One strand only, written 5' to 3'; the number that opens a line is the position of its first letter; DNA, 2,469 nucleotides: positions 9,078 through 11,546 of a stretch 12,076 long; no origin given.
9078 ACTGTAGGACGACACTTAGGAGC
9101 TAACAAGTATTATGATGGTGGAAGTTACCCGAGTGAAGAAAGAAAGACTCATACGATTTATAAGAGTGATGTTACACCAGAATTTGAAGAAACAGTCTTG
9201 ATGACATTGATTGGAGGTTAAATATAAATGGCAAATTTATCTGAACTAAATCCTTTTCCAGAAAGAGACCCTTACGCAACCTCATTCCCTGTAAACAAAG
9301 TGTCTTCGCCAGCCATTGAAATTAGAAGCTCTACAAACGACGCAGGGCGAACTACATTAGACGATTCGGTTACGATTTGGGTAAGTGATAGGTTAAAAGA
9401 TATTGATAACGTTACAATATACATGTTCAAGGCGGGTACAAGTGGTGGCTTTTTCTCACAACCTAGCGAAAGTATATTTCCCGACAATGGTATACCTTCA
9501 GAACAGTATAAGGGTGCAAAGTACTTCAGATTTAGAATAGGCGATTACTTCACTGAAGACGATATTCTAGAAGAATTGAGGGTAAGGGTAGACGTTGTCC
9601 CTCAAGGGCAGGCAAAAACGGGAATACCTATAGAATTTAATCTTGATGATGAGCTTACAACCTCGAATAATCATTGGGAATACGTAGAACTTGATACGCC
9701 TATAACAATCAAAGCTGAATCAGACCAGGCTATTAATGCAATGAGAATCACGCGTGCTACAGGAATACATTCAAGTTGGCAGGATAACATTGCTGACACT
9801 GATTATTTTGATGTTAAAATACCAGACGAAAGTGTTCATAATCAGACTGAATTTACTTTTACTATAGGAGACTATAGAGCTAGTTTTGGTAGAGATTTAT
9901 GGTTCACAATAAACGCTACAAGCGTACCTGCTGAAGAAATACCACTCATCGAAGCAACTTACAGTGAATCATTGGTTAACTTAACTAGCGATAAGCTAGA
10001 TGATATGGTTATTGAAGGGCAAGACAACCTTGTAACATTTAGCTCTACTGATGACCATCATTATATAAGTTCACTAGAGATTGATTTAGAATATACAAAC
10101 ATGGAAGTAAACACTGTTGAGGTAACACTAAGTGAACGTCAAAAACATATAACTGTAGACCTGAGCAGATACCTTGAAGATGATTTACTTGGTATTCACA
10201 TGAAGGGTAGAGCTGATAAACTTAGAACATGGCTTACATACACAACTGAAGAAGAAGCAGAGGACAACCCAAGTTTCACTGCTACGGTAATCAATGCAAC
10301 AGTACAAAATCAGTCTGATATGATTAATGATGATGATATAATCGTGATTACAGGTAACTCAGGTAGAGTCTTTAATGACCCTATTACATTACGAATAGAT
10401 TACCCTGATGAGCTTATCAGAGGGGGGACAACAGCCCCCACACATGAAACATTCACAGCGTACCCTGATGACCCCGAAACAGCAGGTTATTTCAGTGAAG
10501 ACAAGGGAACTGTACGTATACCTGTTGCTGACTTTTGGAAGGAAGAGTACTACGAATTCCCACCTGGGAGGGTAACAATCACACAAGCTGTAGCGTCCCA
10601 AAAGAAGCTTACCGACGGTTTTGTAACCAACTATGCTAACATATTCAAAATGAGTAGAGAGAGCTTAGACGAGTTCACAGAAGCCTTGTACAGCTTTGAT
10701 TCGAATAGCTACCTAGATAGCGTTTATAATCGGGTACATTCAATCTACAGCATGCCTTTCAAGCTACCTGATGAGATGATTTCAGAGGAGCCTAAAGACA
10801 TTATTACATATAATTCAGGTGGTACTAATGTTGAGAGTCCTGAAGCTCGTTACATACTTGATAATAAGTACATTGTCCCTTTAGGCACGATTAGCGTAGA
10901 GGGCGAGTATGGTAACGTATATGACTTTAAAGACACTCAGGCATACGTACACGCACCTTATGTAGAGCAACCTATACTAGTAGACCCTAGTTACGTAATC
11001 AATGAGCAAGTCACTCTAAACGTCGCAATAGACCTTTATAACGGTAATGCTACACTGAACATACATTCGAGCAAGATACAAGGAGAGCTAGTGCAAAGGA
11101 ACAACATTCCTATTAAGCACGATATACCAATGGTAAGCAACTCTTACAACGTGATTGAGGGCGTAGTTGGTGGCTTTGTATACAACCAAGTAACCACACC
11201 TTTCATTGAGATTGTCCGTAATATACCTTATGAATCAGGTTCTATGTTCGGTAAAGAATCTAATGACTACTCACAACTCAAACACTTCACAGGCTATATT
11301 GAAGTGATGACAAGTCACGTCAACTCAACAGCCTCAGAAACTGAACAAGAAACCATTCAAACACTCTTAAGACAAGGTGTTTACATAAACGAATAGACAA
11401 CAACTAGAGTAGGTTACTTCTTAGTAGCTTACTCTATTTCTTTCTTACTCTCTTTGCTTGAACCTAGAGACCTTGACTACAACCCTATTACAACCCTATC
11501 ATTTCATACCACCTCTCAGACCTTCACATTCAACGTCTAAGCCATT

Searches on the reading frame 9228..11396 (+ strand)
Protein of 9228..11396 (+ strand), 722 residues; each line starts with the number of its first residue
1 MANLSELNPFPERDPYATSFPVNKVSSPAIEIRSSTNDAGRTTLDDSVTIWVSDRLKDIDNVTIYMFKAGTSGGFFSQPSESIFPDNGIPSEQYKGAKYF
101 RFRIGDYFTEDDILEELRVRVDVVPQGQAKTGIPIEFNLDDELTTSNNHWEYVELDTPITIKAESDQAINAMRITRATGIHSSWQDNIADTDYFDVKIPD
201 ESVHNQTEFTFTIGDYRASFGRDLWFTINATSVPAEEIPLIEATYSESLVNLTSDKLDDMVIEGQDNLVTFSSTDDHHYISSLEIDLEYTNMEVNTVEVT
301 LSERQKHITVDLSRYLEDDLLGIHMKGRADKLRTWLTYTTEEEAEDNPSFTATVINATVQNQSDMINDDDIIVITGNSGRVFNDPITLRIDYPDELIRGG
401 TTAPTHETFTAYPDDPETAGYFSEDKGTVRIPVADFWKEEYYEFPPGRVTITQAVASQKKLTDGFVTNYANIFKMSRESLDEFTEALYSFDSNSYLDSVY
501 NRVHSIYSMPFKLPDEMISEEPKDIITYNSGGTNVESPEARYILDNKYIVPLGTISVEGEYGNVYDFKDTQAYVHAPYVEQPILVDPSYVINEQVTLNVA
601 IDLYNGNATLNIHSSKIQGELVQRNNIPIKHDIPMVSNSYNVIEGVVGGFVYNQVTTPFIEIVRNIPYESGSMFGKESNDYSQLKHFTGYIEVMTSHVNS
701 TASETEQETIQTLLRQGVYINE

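Call 9: search_protein_families(library=pfam, proteins=[window:9228-11396:+], max_evalue=0.01)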
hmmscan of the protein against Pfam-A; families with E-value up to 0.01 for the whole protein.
window:9228-11396:+ (722 aa): 0 families

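Call 36: find_encoding_contigs(protein=window:9228-11396:+, flank=10000, max_places=10)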
Protein window:9228-11396:+ (722 aa): 2 contigs read that carry it; 1 place shown.
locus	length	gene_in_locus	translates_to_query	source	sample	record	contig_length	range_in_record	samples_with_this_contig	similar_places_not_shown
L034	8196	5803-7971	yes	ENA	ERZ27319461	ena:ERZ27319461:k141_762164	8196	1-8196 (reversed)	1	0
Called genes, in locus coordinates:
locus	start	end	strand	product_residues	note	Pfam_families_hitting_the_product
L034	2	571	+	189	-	?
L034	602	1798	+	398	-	PF05894:Podovirus_Gp16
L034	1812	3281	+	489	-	PF05352:Phage_connector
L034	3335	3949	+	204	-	-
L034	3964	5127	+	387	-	PF25622:Phi29_MCP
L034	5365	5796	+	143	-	-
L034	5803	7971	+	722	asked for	-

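Call 47: search_protein_families(library=phrogs, proteins=[window:9228-11396:+], max_evalue=0.01)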
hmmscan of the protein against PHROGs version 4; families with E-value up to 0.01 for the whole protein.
window:9228-11396:+ (722 aa): 0 families

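Call 48: search_protein_families(library=pfam, proteins=[window:9228-11396:+], max_evalue=10)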
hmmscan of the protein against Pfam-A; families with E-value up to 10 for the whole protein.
window:9228-11396:+ (722 aa): 1 family
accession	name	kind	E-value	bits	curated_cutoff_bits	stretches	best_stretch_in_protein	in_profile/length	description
PF22200.2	ExsA_N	-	0.15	12.9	27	1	459-518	55-113/136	ExsA N-terminal regulatory domain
